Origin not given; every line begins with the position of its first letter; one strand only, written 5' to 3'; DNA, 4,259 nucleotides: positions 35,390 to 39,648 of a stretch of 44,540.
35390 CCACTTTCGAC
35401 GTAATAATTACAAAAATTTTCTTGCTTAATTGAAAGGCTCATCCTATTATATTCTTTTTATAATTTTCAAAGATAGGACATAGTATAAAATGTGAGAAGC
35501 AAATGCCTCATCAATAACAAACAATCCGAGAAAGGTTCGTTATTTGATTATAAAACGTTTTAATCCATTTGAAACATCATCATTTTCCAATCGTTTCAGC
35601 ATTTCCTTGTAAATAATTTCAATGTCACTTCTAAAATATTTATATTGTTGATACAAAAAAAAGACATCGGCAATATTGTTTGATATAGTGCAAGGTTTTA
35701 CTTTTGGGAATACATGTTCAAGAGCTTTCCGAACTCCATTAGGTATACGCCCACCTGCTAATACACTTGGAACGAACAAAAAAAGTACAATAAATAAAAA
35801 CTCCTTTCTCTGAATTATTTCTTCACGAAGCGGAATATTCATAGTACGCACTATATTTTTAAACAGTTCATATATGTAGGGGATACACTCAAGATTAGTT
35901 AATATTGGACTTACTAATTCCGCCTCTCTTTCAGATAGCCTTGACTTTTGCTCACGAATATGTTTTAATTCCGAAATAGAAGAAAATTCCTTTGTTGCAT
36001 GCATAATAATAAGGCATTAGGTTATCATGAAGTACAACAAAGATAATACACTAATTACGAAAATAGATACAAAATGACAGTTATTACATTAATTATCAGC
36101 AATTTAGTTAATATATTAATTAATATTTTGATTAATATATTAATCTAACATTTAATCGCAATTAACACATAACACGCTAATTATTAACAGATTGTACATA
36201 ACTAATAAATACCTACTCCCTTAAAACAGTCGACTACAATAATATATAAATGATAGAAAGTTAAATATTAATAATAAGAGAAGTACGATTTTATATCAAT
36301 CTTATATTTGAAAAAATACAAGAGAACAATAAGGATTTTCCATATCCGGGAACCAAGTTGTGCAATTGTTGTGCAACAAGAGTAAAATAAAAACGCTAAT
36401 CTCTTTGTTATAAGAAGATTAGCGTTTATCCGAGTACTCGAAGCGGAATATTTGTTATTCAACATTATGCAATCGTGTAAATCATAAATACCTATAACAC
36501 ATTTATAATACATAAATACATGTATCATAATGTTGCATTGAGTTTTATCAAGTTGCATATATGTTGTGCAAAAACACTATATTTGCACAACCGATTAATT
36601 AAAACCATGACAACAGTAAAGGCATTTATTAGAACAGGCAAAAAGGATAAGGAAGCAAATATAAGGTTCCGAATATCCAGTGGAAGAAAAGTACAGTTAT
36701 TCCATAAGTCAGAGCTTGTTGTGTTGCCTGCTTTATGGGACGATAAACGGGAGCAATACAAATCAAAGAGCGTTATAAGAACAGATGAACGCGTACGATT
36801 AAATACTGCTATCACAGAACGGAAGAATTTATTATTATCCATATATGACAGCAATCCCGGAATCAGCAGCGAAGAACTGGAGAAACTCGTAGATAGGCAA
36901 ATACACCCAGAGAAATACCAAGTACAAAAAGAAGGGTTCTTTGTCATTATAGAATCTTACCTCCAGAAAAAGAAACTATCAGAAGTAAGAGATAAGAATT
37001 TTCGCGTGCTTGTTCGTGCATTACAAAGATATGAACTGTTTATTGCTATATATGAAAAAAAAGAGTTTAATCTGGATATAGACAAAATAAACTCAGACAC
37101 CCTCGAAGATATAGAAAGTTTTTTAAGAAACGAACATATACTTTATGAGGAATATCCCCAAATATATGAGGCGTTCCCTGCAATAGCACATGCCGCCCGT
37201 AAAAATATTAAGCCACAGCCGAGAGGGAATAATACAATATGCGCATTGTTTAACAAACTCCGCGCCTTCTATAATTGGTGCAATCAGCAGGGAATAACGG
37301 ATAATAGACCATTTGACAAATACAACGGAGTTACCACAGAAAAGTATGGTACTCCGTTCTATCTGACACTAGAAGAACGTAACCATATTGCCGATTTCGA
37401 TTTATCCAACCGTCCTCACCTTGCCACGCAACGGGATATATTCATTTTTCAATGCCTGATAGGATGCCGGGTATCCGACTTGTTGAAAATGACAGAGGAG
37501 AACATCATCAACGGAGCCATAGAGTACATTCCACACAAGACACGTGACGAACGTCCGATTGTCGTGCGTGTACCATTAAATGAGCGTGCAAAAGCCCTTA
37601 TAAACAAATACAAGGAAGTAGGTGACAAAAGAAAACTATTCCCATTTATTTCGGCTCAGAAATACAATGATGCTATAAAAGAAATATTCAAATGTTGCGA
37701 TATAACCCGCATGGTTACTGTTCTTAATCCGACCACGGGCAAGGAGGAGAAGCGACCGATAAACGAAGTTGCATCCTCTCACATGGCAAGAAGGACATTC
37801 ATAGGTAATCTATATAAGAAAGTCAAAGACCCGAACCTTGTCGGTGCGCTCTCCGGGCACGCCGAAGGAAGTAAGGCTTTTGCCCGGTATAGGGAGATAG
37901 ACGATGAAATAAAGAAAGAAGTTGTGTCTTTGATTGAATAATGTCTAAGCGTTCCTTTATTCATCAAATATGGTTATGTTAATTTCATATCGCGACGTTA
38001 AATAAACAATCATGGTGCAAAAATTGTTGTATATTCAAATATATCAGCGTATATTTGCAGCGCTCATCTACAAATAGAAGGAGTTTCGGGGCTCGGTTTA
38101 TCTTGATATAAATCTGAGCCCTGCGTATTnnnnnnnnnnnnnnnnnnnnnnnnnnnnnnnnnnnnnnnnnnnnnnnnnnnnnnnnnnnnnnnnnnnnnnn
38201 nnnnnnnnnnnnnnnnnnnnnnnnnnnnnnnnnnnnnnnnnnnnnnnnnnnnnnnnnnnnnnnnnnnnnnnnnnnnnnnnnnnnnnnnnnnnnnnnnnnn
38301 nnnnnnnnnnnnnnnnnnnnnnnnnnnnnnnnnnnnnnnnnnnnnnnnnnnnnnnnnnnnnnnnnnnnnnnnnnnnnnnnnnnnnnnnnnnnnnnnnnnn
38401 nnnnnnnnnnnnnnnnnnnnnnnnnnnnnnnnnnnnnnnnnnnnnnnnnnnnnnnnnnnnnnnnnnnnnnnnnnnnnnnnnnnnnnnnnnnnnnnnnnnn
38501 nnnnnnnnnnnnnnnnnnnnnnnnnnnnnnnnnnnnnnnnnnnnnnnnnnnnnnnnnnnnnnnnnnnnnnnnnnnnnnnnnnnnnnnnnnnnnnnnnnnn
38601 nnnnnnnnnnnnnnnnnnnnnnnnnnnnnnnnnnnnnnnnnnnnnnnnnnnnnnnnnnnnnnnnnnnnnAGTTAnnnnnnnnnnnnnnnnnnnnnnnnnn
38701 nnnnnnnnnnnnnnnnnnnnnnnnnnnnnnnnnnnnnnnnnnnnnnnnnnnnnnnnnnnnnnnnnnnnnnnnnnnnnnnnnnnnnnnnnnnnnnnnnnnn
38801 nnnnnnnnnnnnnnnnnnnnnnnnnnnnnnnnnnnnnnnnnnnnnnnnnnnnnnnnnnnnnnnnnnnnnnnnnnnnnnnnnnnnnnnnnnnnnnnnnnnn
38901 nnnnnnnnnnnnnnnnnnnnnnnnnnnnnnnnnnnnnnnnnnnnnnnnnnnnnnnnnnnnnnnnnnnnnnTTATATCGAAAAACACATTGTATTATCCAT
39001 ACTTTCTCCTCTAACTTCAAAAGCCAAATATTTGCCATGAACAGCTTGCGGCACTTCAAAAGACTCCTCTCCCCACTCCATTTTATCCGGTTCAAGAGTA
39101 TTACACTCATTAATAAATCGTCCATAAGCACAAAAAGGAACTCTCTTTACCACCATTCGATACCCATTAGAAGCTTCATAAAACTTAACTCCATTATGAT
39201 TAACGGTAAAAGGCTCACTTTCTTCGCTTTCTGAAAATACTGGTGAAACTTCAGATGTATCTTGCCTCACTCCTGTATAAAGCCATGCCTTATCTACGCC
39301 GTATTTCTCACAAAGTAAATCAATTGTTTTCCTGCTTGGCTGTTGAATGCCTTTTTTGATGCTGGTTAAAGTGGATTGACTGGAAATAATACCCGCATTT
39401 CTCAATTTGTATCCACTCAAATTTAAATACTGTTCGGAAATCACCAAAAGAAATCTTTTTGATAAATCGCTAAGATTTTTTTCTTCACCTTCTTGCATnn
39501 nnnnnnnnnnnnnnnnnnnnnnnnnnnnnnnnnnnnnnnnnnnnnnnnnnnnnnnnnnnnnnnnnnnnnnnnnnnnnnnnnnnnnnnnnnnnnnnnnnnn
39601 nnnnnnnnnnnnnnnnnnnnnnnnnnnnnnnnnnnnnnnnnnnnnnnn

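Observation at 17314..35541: A 26-nt dyad, four copies, each exactly 40 nt from a -7 box: a candidate late-gene activator regulon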

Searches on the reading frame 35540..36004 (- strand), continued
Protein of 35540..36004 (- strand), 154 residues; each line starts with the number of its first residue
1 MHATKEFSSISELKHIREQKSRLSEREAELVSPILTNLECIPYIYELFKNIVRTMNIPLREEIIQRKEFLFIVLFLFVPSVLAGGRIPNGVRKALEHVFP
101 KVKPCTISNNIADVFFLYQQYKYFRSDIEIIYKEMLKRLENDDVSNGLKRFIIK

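Call 76: find_related_loci(query=A3, collection=genome_contigs, flank=10000)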
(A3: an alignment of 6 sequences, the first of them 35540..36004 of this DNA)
Query A3 (154 aa) in genome_contigs; peptide patterns used: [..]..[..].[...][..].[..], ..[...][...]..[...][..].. (x = any residue, [..] = any of these).
238 stretches matched a pattern; 42 encode a relative of the query (tblastn E <= 1e-3); 42 distinct loci.
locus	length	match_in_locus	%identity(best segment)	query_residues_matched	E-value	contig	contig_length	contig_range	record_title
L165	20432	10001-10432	77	1-144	6e-71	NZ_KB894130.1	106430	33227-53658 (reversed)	Bacteroides gallinarum DSM 18171 = JCM 13658 strain DSM 18171 C233DRAFT_scaffold00016.16, whole genome shotgun sequence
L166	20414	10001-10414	66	4-140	5e-56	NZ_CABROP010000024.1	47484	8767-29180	MAG: uncultured Bacteroides sp. isolate MGYG-HGUT-01783, whole genome shotgun sequence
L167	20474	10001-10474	62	4-154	3e-56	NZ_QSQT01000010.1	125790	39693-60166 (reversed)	Phocaeicola plebeius strain TF10-3AC TF10-3AC.Scaf10, whole genome shotgun sequence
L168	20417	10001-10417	66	4-141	7e-56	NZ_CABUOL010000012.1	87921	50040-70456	MAG: uncultured Mediterranea sp. isolate MGYG-HGUT-04188, whole genome shotgun sequence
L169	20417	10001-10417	66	4-141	5e-56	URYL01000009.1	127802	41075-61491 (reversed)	uncultured Bacteroides sp. isolate UMGS1473 genome assembly, contig: NODE_89_length_127802_cov_53.140199, whole genome s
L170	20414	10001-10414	65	4-140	6e-55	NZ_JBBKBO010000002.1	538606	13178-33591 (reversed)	Prevotella sp. HCN-7019 assembly_contig_2, whole genome shotgun sequence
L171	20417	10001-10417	65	4-141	2e-54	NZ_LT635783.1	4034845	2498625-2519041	Bacteroides mediterraneensis strain Marseille-P2644T, whole genome shotgun sequence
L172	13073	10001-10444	59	1-147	5e-52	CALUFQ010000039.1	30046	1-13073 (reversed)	MAG: uncultured Paraprevotella sp. isolate BRZ_EQ__bin131 genome assembly, contig: BRZ_EQ__NODE_2632_length_30046_cov_8.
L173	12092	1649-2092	59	1-147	2e-51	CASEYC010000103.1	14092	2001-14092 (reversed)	uncultured Bacteroides sp. isolate SI.A54.metabat-bins.194 genome assembly, contig: SI.A54.metabat-bins.194.fa_k141_2899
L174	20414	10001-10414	63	4-140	2e-53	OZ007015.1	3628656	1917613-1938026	MAG: Prevotella sp. CAG:1058 isolate 6755_HET_CTRL_contig_661_metaflye_large MAG genome assembly, chromosome: 1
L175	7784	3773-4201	57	4-145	2e-49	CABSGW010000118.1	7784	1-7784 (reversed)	MAG TPA_asm: uncultured Prevotellaceae bacterium isolate MGYG-HGUT-02575 genome assembly, contig: GUT_GENOME151520_118,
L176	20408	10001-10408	60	5-139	2e-48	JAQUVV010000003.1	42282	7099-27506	MAG: Lachnospira sp. isolate STD2_175 NODE_3107_length_42282_cov_3.776871_Sandtown_D2, whole genome shotgun sequence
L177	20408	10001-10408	56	5-139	1e-43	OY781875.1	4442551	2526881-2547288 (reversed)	MAG: uncultured Bacteroides sp. isolate 8a0fce30-4a64-47b9-90df-8b7b8c89637f genome assembly, chromosome: 1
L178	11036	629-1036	54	5-139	6e-42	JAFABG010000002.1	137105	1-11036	MAG: Bacteroidetes bacterium isolate OH_SBB_114 k127_577815, whole genome shotgun sequence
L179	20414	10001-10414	52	7-143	4e-40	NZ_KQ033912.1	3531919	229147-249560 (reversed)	Parabacteroides goldsteinii DSM 19448 = WAL 12034 strain DSM 19448 aczIT-supercont1.1, whole genome shotgun sequence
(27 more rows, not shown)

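Call 80: search_protein_families(library=ncbifam, proteins=[window:35540-36004:-], max_evalue=0.1)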
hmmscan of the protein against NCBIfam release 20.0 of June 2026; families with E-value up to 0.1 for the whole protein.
window:35540-36004:- (154 aa): 0 families

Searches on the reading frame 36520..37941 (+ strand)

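Call 12: search_protein_families(library=pfam, proteins=[window:36520-37941:+], max_evalue=0.01)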
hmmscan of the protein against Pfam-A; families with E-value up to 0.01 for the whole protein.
window:36520-37941:+ (473 aa): 2 families
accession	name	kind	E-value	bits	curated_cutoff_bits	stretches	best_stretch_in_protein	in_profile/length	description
PF00589.27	Phage_integrase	-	6.6e-09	36.2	27.1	1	282-462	3-170/172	Phage integrase family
PF13102.12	Phage_int_SAM_5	-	5.3e-07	30.4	22.3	1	140-268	2-96/98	Phage integrase SAM-like domain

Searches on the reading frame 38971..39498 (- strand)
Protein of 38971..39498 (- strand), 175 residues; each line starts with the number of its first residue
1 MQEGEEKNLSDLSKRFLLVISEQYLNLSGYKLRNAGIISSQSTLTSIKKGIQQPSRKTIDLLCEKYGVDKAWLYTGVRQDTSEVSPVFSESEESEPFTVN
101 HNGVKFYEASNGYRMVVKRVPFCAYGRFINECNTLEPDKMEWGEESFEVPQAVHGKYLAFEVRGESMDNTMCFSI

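Call 12: search_protein_families(library=pfam, proteins=[window:38971-39498:-], max_evalue=0.01)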
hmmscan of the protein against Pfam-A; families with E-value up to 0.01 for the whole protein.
window:38971-39498:- (175 aa): 1 family
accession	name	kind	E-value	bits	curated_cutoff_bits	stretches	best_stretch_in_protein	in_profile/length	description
PF01381.28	HTH_3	-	0.00037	20.9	23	1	40-73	22-55/55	Helix-turn-helix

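Call 63: search_protein_families(library=phrogs, proteins=[window:38971-39498:-], max_evalue=0.001)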
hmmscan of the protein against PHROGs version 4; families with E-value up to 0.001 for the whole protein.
window:38971-39498:- (175 aa): 3 families
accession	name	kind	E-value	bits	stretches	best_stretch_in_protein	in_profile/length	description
phrog_8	-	transcription regulation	8e-09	36.4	1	11-92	161-234/346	transcriptional regulator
phrog_4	-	transcription regulation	1.9e-07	31.4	1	12-170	137-266/400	transcriptional repressor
phrog_2967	-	transcription regulation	3.6e-07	30.9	1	35-90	33-89/225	transcriptional regulator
